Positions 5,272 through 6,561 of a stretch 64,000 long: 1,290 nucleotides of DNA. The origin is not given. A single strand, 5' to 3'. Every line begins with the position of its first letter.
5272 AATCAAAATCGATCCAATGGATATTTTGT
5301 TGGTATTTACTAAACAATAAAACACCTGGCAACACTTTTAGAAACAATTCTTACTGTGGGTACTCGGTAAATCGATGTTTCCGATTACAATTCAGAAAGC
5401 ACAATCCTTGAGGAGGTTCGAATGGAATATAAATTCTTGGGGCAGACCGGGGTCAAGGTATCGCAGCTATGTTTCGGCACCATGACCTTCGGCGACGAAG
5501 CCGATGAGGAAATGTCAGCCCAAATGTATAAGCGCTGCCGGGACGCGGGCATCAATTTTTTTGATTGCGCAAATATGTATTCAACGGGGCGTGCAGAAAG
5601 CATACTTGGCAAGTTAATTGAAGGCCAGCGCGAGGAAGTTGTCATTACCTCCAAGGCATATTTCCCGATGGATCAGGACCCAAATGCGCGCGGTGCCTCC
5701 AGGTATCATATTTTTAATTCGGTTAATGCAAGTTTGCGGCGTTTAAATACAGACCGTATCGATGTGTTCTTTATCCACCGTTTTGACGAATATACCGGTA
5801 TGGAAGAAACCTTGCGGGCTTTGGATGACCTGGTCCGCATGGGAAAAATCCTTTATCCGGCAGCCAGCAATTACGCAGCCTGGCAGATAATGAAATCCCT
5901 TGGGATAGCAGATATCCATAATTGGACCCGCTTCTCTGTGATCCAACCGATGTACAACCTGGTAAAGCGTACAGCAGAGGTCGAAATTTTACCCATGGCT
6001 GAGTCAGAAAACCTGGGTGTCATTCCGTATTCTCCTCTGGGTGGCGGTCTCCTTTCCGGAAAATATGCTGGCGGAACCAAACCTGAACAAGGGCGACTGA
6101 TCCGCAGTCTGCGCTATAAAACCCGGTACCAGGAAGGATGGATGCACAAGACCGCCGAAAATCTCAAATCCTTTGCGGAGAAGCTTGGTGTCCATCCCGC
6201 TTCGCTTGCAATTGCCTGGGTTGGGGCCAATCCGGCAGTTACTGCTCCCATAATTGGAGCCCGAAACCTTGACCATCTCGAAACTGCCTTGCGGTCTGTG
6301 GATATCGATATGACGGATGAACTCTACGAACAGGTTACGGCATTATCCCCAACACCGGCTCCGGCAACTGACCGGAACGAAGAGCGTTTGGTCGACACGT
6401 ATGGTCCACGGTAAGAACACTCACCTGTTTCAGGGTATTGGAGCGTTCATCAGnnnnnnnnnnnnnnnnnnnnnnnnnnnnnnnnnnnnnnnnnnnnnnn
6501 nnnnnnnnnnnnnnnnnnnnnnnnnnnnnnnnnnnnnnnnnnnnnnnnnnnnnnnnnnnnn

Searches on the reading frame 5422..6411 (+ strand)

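Call 53: search_protein_families(library=pfam, proteins=[window:5422-6411:+], max_evalue=0.001)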
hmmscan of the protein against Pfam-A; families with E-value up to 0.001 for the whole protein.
window:5422-6411:+ (330 aa): 1 family
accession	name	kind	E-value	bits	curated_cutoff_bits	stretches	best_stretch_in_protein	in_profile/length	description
PF00248.27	Aldo_ket_red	-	1.3e-71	241.5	24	1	16-308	2-289/291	Aldo/keto reductase family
